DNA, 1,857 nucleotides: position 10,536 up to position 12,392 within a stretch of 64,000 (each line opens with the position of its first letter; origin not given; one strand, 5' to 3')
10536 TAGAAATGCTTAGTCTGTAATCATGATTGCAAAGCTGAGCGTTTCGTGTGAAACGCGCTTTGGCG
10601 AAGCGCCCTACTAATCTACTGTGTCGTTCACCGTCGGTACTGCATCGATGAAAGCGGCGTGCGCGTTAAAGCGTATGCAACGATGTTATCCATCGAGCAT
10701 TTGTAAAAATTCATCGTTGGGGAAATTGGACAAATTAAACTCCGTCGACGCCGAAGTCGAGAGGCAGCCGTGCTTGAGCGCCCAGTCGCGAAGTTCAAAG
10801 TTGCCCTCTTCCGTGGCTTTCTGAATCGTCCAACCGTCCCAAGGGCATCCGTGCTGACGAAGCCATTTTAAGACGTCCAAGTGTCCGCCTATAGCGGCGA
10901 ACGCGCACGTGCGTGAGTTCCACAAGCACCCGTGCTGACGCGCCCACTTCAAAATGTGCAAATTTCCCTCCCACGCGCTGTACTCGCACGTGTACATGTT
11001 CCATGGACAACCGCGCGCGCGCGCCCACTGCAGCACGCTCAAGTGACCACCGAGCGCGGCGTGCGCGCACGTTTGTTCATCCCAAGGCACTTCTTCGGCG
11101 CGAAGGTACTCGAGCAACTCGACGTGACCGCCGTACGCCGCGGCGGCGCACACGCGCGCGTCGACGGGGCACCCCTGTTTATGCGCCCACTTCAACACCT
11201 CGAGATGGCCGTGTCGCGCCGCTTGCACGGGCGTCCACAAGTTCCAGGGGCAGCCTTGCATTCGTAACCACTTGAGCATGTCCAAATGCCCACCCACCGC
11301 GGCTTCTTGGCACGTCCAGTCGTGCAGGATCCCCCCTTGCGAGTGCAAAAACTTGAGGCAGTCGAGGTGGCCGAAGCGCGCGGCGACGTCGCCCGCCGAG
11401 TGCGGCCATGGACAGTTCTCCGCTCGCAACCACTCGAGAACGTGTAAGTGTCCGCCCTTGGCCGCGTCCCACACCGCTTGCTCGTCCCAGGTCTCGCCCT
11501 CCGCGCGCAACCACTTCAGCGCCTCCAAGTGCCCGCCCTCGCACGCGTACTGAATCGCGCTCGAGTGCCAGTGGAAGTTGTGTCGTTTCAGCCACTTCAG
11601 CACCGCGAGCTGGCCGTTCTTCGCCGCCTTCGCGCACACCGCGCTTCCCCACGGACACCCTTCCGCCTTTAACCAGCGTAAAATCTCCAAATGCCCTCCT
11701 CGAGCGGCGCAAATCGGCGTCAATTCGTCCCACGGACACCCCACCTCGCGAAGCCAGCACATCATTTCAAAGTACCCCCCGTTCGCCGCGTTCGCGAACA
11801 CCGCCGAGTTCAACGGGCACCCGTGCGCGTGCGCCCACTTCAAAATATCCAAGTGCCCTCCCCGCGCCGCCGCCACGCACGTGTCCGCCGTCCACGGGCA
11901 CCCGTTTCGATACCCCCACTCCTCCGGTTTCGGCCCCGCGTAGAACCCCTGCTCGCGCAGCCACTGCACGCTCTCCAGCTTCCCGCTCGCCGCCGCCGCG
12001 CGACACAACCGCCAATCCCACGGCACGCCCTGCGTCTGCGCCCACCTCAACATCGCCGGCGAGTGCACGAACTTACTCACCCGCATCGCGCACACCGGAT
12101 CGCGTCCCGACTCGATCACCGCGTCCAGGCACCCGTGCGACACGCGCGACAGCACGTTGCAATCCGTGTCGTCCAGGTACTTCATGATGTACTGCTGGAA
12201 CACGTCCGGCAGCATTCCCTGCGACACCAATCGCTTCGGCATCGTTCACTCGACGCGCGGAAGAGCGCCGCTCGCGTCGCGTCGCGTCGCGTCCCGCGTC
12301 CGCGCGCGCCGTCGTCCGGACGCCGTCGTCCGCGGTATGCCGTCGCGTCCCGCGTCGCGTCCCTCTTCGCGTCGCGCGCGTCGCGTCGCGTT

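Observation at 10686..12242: F-box-like protein with about 14 near-identical 33-aa Trp/Cys-containing ankyrin-like repeats (99-nt tandem array)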

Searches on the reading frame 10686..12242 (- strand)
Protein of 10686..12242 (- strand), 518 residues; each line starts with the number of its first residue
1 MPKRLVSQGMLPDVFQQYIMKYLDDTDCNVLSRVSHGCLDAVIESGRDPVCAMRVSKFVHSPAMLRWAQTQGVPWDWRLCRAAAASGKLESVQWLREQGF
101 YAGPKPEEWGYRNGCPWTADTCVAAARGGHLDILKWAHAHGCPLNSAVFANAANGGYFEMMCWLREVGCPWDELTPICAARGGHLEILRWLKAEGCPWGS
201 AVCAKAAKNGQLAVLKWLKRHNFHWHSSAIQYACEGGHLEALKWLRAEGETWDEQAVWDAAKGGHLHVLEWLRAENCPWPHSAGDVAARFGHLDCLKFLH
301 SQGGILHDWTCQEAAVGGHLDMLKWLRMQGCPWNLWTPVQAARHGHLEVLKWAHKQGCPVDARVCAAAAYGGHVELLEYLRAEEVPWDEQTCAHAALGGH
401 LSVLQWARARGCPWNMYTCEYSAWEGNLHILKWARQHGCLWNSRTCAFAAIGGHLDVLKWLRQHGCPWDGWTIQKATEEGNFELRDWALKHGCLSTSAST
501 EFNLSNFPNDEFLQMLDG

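Call 4: search_protein_families(library=pfam, proteins=[window:10686-12242:-], max_evalue=1)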
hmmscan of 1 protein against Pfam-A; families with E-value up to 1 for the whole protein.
window:10686-12242:- (518 aa): 8 families
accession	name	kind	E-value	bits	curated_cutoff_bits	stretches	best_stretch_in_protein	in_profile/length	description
PF13637.12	Ank_4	-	2.3e-33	113.9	22.7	9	340-380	3-49/50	Ankyrin repeats (many copies)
PF12796.13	Ank_2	-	5.6e-29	101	27.3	8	179-249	4-83/90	Ankyrin repeats (3 copies)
PF13857.12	Ank_5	-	1.9e-17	63.6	27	1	125-145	23-43/56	Ankyrin repeats (many copies)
PF00023.36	Ank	-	3e-17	62.2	21.1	0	336-363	3-31/33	Ankyrin repeat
PF13606.12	Ank_3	-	4.5e-17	60.6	22.3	0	340-361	8-29/30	Ankyrin repeat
PF24521.3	Ank_KRIT1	-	2.5e-09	37.4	80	1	231-273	24-66/149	KRIT1 ankyrin-repeats domain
PF00646.38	F-box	-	0.043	14.2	20.5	1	11-41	4-34/43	F-box domain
PF13220.11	DUF4028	-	0.097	12.9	25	0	200-222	12-34/65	Protein of unknown function (DUF4028)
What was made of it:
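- On Ankyrin repeat superfamily (Pfam clan Ank: PF00023, PF12796, PF13637): Ank_4 113.9 bits (cutoff 22.7), Ank_2 101 bits, Ank 62.2 bits (call 4).
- On Ankyrin repeat superfamily: Pfam Ank_4 positions 3-49 are matched by only 41 residues (call 4).
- On F-box (PF00646 / PF12937): 14.2 bits against a 20.5 cutoff, E 0.043, residues 11-41 (call 4).
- Pfam Ank_4 2.3e-33 and Ank_2 5.6e-29 (call 4). An ungapped match to the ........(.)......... pattern; Pfam E 0.043 (call 4). The Pfam F-box score of 14.2 bits is below the 20.5 cutoff (call 4).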

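Call 6: search_protein_families(library=ncbifam, proteins=[window:10686-12242:-], max_evalue=1)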
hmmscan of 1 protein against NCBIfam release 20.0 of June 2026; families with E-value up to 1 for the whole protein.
window:10686-12242:- (518 aa): 1 family
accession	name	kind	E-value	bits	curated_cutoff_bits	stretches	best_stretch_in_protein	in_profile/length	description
NF006836.0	PRK09357.1-1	equivalog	0.25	10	538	0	342-365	234-257/432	dihydroorotase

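Call 10: find_homologous_proteins(query=window:10686-12242:-)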
Query window:10686-12242:- (518 aa): 3299 proteins with E <= 0.001 among 8000 candidates; the best 120 are listed.
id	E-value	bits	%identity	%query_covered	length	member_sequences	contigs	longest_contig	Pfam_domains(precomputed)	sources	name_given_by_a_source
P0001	1.1e-161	558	42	86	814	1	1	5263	PF13606.13,PF13857.13,PF12796.14,PF00023.37,PF13637.13,PF23438.2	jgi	jgi:hypothetical protein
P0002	7.1e-153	528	44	61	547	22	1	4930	PF13606.13,PF13857.13,PF12796.14,PF00023.37,PF13637.13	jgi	-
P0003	6.6e-137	476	43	83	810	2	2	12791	PF13606.13,PF13857.13,PF12796.14,PF00023.37,PF13637.13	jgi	jgi:hypothetical protein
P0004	6.7e-136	472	36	83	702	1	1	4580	PF13606.13,PF13857.13,PF12796.14,PF00023.37,PF13637.13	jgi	jgi:hypothetical protein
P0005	3.9e-133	463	43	83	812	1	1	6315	PF13606.13,PF13857.13,PF12796.14,PF00023.37,PF13637.13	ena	-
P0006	3.0e-126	441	34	85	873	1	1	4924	PF13606.13,PF13857.13,PF12796.14,PF00023.37,PF13637.13,PF24521.3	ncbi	-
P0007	4.5e-120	420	40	76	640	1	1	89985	PF13606.13,PF13857.13,PF12796.14,PF00023.37,PF13637.13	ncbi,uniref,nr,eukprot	ncbi:ankyrin repeat protein [Seminavis robusta]|uniref:Ankyrin repeat protein n=1 Tax=Seminavis robu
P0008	5.9e-117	410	43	57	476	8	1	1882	PF13606.13,PF13857.13,PF12796.14,PF00023.37,PF13637.13,PF12937.13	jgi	jgi:hypothetical protein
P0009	1.5e-116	408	33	88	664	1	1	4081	PF13606.13,PF13857.13,PF12796.14,PF13637.13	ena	-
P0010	3.3e-116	407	48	55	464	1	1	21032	PF13606.13,PF13857.13,PF12796.14,PF00023.37,PF13637.13,PF26788.1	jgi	jgi:hypothetical protein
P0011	7.8e-116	406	43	83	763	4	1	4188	PF13606.13,PF13857.13,PF12796.14,PF00023.37,PF13637.13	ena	-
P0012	1.2e-114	402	32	84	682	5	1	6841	PF13606.13,PF13857.13,PF13920.13,PF12796.14,PF00023.37,PF13637.13,PF24521.3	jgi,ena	-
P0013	6.9e-110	386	47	50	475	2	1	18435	PF13606.13,PF13857.13,PF12796.14,PF13637.13,PF23359.2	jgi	jgi:hypothetical protein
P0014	3.7e-104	368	32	94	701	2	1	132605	PF13606.13,PF13857.13,PF12796.14,PF00023.37,PF13637.13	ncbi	ncbi:Ankyrin repeat domain containing protein [Balamuthia mandrillaris]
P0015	1.3e-102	362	45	56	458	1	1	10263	PF13606.13,PF13857.13,PF12796.14,PF00023.37,PF13637.13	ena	-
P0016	2.6e-100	355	39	61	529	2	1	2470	PF13606.13,PF13857.13,PF12796.14,PF00023.37,PF13637.13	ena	-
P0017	4.5e-100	354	47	45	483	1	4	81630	PF13606.13,PF13857.13,PF12796.14,PF00023.37,PF13637.13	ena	-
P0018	2.4e-99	352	38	81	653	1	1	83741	PF13606.13,PF13857.13,PF12796.14,PF13637.13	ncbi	ncbi:Ankyrin repeat domain-containing protein [Balamuthia mandrillaris]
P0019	4.6e-99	351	38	72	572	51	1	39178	PF00646.39,PF13606.13,PF13857.13,PF12796.14,PF00023.37,PF13637.13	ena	-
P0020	6.4e-99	350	38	83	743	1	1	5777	PF13606.13,PF13857.13,PF12796.14,PF00023.37,PF13637.13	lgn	-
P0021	5.1e-98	347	50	46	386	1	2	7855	PF13606.13,PF13857.13,PF12796.14,PF00023.37,PF13637.13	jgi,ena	jgi:hypothetical protein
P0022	1.7e-97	346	37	89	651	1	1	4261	PF13606.13,PF13857.13,PF12796.14,PF13637.13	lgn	-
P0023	1.5e-96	342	39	66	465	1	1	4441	PF13606.13,PF13857.13,PF12796.14,PF13637.13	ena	-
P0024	2.4e-95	338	36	75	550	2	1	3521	PF13606.13,PF13857.13,PF12796.14,PF13637.13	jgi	jgi:hypothetical protein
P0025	1.5e-94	336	39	89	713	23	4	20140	PF13606.13,PF13857.13,PF12796.14,PF00023.37,PF13637.13,PF00271.38,PF26788.1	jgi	-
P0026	6.3e-94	334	34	83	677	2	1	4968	PF13606.13,PF13857.13,PF12796.14,PF00023.37,PF13637.13,PF24521.3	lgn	-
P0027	3.3e-93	331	39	64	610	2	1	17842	PF13606.13,PF13857.13,PF12796.14,PF00023.37,PF13637.13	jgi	-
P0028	4.1e-93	331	47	61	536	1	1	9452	PF13606.13,PF13857.13,PF12796.14,PF13637.13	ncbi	-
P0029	8.1e-93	330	43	66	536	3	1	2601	PF13606.13,PF13857.13,PF12796.14,PF00023.37,PF13637.13,PF24521.3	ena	-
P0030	9.2e-93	330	46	50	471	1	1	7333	PF13606.13,PF13857.13,PF12796.14,PF00023.37,PF13637.13,PF26788.1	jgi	jgi:hypothetical protein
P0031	1.3e-92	329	43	60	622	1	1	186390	PF13606.13,PF13857.13,PF12796.14,PF00023.37,PF13637.13,PF03061.29,PF24521.3,PF14539.13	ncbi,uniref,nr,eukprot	ncbi:ankyrin containing protein (ISS) [Seminavis robusta]|uniref:Ankyrin containing protein (ISS) n=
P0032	1.7e-92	329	39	78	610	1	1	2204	PF13606.13,PF13857.13,PF12796.14,PF00023.37,PF13637.13,PF24521.3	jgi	jgi:hypothetical protein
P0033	3.3e-92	328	36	74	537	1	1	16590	PF00646.39,PF13606.13,PF13857.13,PF12796.14,PF00023.37,PF13637.13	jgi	jgi:hypothetical protein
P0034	5.8e-92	327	34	83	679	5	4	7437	PF13606.13,PF13857.13,PF12796.14,PF00023.37,PF13637.13,PF24521.3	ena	-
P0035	7.9e-92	327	47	56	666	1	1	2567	PF12796.14,PF13637.13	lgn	-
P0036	1.3e-91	326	38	60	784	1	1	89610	PF00646.39,PF13606.13,PF13857.13,PF12796.14,PF00023.37,PF13637.13,PF12937.13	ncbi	ncbi:valine--tRNA ligase [Balamuthia mandrillaris]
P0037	1.3e-91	326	37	71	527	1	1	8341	PF13606.13,PF13857.13,PF12796.14,PF00023.37,PF13637.13,PF24521.3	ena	-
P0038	2.3e-91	325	40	57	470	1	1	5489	PF13857.13,PF12796.14,PF13637.13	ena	-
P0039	5.9e-91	324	34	73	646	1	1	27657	PF13606.13,PF13857.13,PF12796.14,PF00023.37,PF13637.13,PF24521.3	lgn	-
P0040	2.5e-90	322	38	61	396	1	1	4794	PF13606.13,PF13857.13,PF12796.14,PF00023.37,PF13637.13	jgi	jgi:Ankyrin repeats (many copies)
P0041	6.6e-90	320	49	40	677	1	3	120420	PF00696.34,PF13606.13,PF13857.13,PF12796.14,PF00023.37,PF13637.13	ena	-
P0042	6.6e-90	320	49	40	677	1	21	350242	PF00696.34,PF13606.13,PF13857.13,PF12796.14,PF00023.37,PF13637.13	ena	-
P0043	6.6e-90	320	49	40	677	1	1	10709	PF00696.34,PF13606.13,PF13857.13,PF12796.14,PF00023.37,PF13637.13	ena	-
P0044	6.9e-90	320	49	40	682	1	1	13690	PF00696.34,PF13606.13,PF13857.13,PF12796.14,PF00023.37,PF13637.13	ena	-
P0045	8.9e-90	320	34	78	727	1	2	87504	PF13606.13,PF13857.13,PF12796.14,PF00023.37,PF13637.13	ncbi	ncbi:Ankyrin repeat domain-containing protein [Balamuthia mandrillaris]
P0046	1.0e-89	320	47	40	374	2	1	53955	PF13606.13,PF13857.13,PF12796.14,PF00023.37,PF13637.13,PF24521.3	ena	-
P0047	2.6e-89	319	45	46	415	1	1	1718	PF13606.13,PF13857.13,PF12796.14,PF00023.37,PF13637.13,PF24521.3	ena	-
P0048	3.3e-89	318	47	44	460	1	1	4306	PF13606.13,PF13857.13,PF12796.14,PF00023.37,PF13637.13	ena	-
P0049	6.1e-89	317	41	71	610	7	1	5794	PF13606.13,PF13857.13,PF12796.14,PF00023.37,PF13637.13,PF24521.3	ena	-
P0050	6.2e-89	317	33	98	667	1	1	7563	PF13606.13,PF13857.13,PF12796.14,PF13637.13,PF24521.3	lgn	-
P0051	7.8e-89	317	36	72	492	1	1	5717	PF13606.13,PF13857.13,PF12796.14,PF00023.37,PF13637.13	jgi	jgi:hypothetical protein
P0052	1.7e-88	316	32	82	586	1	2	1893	PF13606.13,PF13857.13,PF12796.14,PF00023.37,PF13637.13,PF24521.3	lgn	-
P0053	3.0e-88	315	37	79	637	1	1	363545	PF13637.13,PF12937.13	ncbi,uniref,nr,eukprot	ncbi:hypothetical protein Rsub_06281 [Raphidocelis subcapitata]|uniref:F-box domain-containing prote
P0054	1.1e-87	313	41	62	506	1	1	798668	PF13606.13,PF13857.13,PF12796.14,PF13637.13,PF24521.3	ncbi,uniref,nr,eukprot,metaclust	ncbi:hypothetical protein CAOG_07861 [Capsaspora owczarzaki ATCC 30864]|uniref:F-box domain-containi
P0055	1.1e-87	313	46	41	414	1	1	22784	PF13606.13,PF13857.13,PF01467.33,PF12796.14,PF00023.37,PF13637.13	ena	-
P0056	2.0e-87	312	47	45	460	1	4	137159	PF13606.13,PF13857.13,PF12796.14,PF00023.37,PF13637.13,PF24521.3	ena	-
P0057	2.6e-87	312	43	49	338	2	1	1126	PF13606.13,PF13857.13,PF12796.14,PF00023.37,PF13637.13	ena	-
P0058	9.6e-87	310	39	72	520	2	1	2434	PF13606.13,PF13857.13,PF12796.14,PF00023.37,PF13637.13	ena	-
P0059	1.1e-86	310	39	52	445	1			PF13606.13,PF13857.13,PF12796.14,PF00023.37,PF13637.13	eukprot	eukprot:TRINITY_DN10261_c0_g1_i1.p1 TRINITY_DN10261_c0_g1~~TRINITY_DN10261_c0_g1_i1.p1 ORF type:comp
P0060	3.1e-86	308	32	79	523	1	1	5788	PF13606.13,PF13857.13,PF12796.14,PF00023.37,PF13637.13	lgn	-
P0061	3.3e-86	308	32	87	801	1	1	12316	PF13606.13,PF13857.13,PF12796.14,PF00023.37,PF13637.13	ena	-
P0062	3.7e-85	305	36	84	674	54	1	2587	PF13606.13,PF13857.13,PF12796.14,PF00023.37,PF13637.13,PF24521.3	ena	-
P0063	4.1e-85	305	48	44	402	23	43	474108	PF13606.13,PF13857.13,PF12796.14,PF00023.37,PF13637.13,PF26788.1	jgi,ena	jgi:hypothetical protein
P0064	7.3e-85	304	31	80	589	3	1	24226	PF13857.13,PF12796.14,PF00023.37,PF13637.13,PF24521.3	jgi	jgi:hypothetical protein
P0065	8.8e-85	304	44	50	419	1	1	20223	PF13606.13,PF13857.13,PF12796.14,PF00023.37,PF13637.13,PF24521.3,PF12937.13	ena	-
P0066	1.2e-84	303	42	58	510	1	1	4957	PF13606.13,PF13857.13,PF12796.14,PF13637.13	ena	-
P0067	1.5e-84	303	32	75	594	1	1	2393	PF13606.13,PF13857.13,PF12796.14,PF00023.37,PF13637.13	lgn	-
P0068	2.0e-84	302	45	56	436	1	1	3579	PF13606.13,PF13857.13,PF12796.14,PF00023.37,PF13637.13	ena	-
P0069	2.2e-84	302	33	82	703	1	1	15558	PF13606.13,PF13857.13,PF12796.14,PF00023.37,PF13637.13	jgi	jgi:hypothetical protein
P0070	2.3e-84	302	42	62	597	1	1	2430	PF13606.13,PF13857.13,PF12796.14,PF13637.13,PF26788.1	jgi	jgi:hypothetical protein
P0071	2.7e-84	302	36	78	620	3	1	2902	PF13606.13,PF13857.13,PF12796.14,PF00023.37,PF13637.13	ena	-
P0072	2.8e-84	302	35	74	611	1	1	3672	PF07967.20,PF13606.13,PF13857.13,PF12796.14,PF00023.37,PF13637.13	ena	-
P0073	5.6e-84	301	41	53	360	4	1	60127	PF13857.13,PF12796.14,PF00023.37,PF13637.13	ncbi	ncbi:unnamed protein product, partial [Ectocarpus fasciculatus]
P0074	6.4e-84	301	41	56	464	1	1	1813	PF13606.13,PF13857.13,PF12796.14,PF00023.37,PF13637.13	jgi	jgi:hypothetical protein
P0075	8.1e-84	300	39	65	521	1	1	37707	PF13606.13,PF13857.13,PF12796.14,PF00023.37,PF13637.13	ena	-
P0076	1.4e-83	300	37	61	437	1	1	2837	PF13857.13,PF12796.14,PF13637.13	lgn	-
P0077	3.2e-83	298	44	49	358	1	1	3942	PF13606.13,PF13857.13,PF12796.14,PF00023.37,PF13637.13,PF24521.3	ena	-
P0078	4.3e-83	298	39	50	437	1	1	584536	PF13606.13,PF13857.13,PF12796.14,PF00023.37,PF13637.13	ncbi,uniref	ncbi:putative ankyrin repeat protein [Chloropicon roscoffensis]|uniref:Ankyrin repeat protein n=1 Ta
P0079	5.3e-83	298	32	72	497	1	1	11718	PF13606.13,PF13857.13,PF12796.14,PF00023.37,PF13637.13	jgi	jgi:hypothetical protein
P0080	5.9e-83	298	38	71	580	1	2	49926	PF13606.13,PF13857.13,PF12796.14,PF00023.37,PF13637.13,PF24521.3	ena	-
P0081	7.0e-83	297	35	70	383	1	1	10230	PF13606.13,PF13857.13,PF12796.14,PF00023.37,PF13637.13,PF24521.3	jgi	jgi:hypothetical protein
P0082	7.2e-83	297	36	93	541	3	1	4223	PF13606.13,PF13857.13,PF12796.14,PF00023.37,PF13637.13,PF24521.3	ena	-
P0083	7.6e-83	297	40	69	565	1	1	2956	PF13606.13,PF13857.13,PF12796.14,PF00023.37,PF13637.13,PF24521.3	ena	-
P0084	7.8e-83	297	49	35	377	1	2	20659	PF13857.13,PF12796.14,PF13637.13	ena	-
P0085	1.0e-82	297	38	72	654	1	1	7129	PF13606.13,PF13857.13,PF12796.14,PF13637.13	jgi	jgi:hypothetical protein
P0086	1.2e-82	297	37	71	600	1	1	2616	PF13606.13,PF13857.13,PF12796.14,PF13637.13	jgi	jgi:hypothetical protein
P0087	1.7e-82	296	33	92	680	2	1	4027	PF13606.13,PF13857.13,PF12796.14,PF13637.13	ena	-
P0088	1.7e-82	296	40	58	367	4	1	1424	PF13606.13,PF13857.13,PF12796.14,PF00023.37,PF13637.13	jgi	-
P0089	3.4e-82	295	50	38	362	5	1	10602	PF13606.13,PF13857.13,PF12796.14,PF00023.37,PF13637.13,PF24521.3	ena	-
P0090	6.0e-82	294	36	46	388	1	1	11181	PF13606.13,PF13857.13,PF12796.14,PF13637.13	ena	-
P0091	6.9e-82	294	40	56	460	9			PF13606.13,PF13857.13,PF12796.14,PF00023.37,PF13637.13,PF24521.3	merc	-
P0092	1.1e-81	293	30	80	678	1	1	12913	PF13606.13,PF13857.13,PF12796.14,PF00023.37,PF13637.13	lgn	-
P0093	1.2e-81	293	30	83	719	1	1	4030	PF13606.13,PF13857.13,PF12796.14,PF00023.37,PF13637.13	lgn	-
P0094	1.4e-81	293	33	79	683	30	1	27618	PF13606.13,PF13857.13,PF12796.14,PF00023.37,PF13637.13,PF24521.3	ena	-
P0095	1.9e-81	293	44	62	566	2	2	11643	PF13606.13,PF13857.13,PF12796.14,PF13637.13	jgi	jgi:hypothetical protein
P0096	6.6e-81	291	39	73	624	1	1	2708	PF13606.13,PF13857.13,PF12796.14,PF00023.37,PF13637.13,PF24521.3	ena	-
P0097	6.7e-81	291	50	34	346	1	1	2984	PF13637.13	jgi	jgi:hypothetical protein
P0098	8.4e-81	290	38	61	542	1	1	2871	PF00646.39,PF13606.13,PF13857.13,PF12796.14,PF00023.37,PF13637.13,PF24521.3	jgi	jgi:hypothetical protein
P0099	8.5e-81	290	33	80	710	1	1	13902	PF13857.13,PF12796.14,PF13637.13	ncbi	-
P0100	1.3e-80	290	38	62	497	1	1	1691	PF13606.13,PF13857.13,PF12796.14,PF00023.37,PF13637.13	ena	-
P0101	2.2e-80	289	35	65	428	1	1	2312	PF13606.13,PF13857.13,PF12796.14,PF00023.37,PF13637.13,PF24521.3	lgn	-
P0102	2.7e-80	289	36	94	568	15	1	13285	PF13606.13,PF13857.13,PF12796.14,PF00023.37,PF13637.13,PF24521.3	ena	-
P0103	2.9e-80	289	45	43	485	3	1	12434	PF13637.13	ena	-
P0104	3.0e-80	289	37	45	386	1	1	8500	PF13606.13,PF13857.13,PF12796.14,PF13637.13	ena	-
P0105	3.1e-80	289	41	61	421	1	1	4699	PF13606.13,PF13857.13,PF12796.14,PF00023.37,PF13637.13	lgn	-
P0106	3.3e-80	288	52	50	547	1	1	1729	PF13857.13,PF12796.14,PF00023.37,PF13637.13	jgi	-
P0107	4.1e-80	288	38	72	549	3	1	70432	PF13606.13,PF13857.13,PF12796.14,PF00023.37,PF13637.13,PF24521.3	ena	-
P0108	5.7e-80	288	38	82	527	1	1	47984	PF13606.13,PF13857.13,PF12796.14,PF00023.37,PF13637.13,PF12937.13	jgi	jgi:hypothetical protein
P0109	6.2e-80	288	43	50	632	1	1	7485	PF13857.13,PF12796.14,PF13637.13,PF00271.38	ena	-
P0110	1.1e-79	287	45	43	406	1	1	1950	PF13637.13,PF23359.2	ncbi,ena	-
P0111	1.6e-79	286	36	57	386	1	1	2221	PF13606.13,PF12796.14,PF13637.13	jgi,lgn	jgi:hypothetical protein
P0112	2.7e-79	285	47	49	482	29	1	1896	PF13857.13,PF13637.13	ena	-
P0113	2.8e-79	285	39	55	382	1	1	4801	PF13606.13,PF13857.13,PF12796.14,PF00023.37,PF13637.13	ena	-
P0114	3.9e-79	285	46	60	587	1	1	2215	PF00646.39,PF13606.13,PF13857.13,PF12796.14,PF00023.37,PF13637.13,PF24521.3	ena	-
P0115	4.4e-79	285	35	83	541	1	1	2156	PF13606.13,PF13857.13,PF12796.14,PF00023.37,PF13637.13,PF24521.3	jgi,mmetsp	mmetsp:Transcript_18287/g.45505 ORF Transcript_18287/g.45505 Transcript_18287/m.45505 type:complete 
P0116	5.5e-79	284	39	66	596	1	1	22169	PF00646.39,PF13606.13,PF13857.13,PF12796.14,PF00023.37,PF13637.13,PF24521.3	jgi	jgi:hypothetical protein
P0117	5.6e-79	284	47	49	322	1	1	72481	PF13606.13,PF13857.13,PF12796.14,PF00023.37,PF13637.13,PF23438.2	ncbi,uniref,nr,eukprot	ncbi:ankyrin repeat protein [Seminavis robusta]|uniref:Ankyrin repeat protein n=1 Tax=Seminavis robu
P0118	6.1e-79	284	46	36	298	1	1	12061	PF13606.13,PF13857.13,PF12796.14,PF00023.37,PF13637.13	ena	-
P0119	7.4e-79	284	40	57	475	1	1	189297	PF13606.13,PF13857.13,PF12796.14,PF13637.13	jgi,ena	-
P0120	1.8e-78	283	47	47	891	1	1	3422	PF13606.13,PF13857.13,PF12796.14,PF00023.37,PF13637.13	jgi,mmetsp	mmetsp:Transcript_35797/g.101304 ORF Transcript_35797/g.101304 Transcript_35797/m.101304 type:comple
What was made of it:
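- Many family members have no detectable F-box: only about 11 of 120 hits carry a precomputed F-box (call 10).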
